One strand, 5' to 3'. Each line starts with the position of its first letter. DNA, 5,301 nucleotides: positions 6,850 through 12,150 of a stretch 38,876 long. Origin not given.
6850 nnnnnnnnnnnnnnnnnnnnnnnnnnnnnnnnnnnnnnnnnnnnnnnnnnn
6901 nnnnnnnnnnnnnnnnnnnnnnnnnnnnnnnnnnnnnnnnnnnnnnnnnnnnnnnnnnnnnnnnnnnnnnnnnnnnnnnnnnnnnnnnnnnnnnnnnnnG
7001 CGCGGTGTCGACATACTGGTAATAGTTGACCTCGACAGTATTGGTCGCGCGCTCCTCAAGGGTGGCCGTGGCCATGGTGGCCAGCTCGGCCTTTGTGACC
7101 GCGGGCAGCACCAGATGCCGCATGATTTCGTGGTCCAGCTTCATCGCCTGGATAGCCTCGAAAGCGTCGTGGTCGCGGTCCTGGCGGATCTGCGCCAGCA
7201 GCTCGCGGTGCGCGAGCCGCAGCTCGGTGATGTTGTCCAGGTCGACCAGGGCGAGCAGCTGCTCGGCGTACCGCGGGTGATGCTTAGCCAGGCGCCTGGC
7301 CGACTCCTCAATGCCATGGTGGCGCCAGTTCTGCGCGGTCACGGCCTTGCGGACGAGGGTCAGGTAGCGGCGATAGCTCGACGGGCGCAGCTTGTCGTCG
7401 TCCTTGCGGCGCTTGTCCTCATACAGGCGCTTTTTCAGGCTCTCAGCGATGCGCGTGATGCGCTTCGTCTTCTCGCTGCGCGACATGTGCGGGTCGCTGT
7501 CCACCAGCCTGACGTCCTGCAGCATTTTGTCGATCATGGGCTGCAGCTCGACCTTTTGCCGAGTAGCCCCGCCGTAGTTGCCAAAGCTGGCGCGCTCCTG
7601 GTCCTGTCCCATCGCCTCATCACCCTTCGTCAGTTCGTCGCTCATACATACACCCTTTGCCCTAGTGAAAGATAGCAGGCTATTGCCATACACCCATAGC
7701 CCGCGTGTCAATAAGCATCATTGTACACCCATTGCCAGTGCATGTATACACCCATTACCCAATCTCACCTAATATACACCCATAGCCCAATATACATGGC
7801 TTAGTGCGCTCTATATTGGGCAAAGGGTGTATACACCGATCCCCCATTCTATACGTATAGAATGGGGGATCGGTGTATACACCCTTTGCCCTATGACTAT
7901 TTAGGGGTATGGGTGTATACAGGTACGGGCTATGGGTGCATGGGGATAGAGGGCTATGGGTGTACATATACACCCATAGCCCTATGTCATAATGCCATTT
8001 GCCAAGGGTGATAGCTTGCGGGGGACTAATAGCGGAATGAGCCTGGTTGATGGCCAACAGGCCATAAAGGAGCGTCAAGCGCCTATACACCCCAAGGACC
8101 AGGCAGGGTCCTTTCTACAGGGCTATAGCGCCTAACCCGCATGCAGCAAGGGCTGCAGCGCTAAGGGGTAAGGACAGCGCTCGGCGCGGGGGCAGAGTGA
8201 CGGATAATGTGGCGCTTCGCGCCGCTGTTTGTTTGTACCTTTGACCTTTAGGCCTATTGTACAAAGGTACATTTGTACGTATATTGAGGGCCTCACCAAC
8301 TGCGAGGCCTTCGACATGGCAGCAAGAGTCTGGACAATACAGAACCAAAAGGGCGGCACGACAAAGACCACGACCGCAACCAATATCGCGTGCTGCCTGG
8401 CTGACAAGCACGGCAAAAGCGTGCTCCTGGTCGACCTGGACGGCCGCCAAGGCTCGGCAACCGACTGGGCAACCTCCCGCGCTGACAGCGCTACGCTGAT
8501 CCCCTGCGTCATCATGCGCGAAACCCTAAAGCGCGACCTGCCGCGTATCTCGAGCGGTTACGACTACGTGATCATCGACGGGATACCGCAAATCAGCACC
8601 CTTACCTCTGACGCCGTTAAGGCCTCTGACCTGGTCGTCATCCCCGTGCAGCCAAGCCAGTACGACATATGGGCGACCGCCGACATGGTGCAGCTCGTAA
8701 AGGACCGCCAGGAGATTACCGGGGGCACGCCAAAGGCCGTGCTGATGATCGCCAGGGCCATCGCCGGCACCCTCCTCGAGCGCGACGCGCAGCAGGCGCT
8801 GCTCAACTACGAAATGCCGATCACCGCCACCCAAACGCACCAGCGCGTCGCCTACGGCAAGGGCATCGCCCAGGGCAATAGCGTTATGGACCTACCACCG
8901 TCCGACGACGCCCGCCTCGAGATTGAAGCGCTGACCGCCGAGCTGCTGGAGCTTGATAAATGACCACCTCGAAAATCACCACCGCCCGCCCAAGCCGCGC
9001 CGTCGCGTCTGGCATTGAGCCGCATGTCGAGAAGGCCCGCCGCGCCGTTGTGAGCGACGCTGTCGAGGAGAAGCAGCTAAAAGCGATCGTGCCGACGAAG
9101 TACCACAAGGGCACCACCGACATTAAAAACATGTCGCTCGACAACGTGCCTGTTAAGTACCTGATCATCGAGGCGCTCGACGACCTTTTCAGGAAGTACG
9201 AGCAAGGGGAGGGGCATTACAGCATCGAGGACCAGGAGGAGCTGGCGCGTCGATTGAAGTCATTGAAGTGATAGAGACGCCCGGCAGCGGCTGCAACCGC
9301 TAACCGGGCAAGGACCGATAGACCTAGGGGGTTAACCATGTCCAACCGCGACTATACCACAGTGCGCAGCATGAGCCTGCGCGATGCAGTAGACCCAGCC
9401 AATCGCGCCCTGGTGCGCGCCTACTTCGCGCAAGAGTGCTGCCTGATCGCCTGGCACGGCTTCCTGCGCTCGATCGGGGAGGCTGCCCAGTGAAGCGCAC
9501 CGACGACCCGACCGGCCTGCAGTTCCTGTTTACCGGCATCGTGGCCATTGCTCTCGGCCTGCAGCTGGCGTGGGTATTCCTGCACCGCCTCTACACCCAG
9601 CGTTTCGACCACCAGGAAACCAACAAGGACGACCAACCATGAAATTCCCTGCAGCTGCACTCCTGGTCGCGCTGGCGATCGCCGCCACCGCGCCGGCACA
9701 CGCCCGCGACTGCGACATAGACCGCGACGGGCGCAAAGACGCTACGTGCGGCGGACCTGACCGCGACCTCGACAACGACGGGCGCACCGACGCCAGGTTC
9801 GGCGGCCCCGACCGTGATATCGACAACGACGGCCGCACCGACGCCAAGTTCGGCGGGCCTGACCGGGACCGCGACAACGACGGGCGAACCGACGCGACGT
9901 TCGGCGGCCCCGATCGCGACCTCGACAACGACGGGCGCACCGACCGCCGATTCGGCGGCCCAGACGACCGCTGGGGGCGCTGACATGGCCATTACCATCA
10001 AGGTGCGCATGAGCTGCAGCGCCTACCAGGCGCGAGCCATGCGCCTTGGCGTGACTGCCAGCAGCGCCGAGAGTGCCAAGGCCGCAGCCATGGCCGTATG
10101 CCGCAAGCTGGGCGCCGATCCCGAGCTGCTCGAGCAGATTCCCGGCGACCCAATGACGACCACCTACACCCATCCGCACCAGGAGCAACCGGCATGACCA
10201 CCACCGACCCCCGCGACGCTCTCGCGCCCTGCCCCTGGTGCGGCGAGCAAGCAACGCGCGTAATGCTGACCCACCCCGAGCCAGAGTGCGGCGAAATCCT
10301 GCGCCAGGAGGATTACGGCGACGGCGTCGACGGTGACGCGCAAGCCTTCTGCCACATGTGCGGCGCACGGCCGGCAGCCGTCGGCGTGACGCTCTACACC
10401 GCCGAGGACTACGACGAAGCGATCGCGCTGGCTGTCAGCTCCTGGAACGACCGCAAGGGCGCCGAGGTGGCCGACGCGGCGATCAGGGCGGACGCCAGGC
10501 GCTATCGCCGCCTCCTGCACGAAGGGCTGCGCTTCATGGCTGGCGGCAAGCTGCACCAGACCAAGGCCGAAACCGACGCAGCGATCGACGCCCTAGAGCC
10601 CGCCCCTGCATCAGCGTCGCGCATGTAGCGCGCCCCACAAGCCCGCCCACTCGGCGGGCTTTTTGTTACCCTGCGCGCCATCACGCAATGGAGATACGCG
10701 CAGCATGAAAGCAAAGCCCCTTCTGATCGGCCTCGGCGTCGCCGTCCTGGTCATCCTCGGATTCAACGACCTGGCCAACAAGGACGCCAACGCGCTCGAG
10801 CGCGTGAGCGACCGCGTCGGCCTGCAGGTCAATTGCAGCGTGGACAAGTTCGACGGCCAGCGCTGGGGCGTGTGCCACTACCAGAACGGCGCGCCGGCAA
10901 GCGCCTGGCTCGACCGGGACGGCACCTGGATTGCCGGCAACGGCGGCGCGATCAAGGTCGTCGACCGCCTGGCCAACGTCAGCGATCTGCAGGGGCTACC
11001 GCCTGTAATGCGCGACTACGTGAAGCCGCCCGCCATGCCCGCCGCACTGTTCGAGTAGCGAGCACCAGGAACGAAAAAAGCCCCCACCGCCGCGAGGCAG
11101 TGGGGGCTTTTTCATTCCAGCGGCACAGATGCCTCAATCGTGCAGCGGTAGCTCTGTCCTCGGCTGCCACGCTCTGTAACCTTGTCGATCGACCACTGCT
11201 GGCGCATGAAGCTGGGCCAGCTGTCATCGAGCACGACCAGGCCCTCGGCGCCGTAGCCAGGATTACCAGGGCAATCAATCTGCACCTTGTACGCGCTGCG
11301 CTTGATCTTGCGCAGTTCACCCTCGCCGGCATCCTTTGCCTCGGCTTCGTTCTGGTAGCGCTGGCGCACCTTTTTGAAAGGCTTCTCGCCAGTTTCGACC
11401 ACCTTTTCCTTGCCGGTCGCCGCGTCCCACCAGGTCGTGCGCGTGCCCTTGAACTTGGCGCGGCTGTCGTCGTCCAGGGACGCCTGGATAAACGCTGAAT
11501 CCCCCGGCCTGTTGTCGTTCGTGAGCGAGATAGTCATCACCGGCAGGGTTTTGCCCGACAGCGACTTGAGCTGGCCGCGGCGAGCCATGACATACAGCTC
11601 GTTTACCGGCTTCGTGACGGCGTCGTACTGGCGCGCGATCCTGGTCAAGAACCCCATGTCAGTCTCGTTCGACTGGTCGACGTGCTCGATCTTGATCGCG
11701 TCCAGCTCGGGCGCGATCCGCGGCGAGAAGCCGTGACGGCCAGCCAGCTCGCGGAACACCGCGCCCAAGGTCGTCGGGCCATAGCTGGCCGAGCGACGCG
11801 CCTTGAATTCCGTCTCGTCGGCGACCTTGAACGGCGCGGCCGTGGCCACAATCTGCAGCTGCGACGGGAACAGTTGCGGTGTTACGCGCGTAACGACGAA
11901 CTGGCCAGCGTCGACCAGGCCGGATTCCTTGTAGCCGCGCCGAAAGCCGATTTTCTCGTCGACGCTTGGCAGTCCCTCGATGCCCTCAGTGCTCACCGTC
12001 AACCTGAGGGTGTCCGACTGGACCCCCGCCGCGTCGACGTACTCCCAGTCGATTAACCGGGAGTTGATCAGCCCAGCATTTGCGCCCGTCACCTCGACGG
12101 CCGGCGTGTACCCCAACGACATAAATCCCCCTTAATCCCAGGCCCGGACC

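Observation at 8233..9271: An 8-bp unit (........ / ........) forms arrays at four dispersed loci: candidate dispersed centromere and regulon of an RHH ParG/omega-like protein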

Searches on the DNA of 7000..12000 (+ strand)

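Call 6: search_dna_similar(query=window:7000-12000:+, collection=phages, mode=near)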
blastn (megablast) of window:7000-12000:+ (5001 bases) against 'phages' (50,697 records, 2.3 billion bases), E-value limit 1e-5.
Records with a match: 2; places in all: 2; records where one place covers at least 80% of the query: 0.
Best place of each record, by identity: >=99% 2.
By first word of the organism name: Halomonas 2.
By host as written in the record: - 1; Halomonas aquamarina 1.
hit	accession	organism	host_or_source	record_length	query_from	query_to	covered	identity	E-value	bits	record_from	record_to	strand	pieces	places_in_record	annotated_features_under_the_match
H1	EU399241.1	Halomonas phage phiHAP-1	-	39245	4077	4112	1%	100.0%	5e-8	68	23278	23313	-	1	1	none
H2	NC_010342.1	Halomonas phage phiHAP-1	Halomonas aquamarina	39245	4077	4112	1%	100.0%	5e-8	68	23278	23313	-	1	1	none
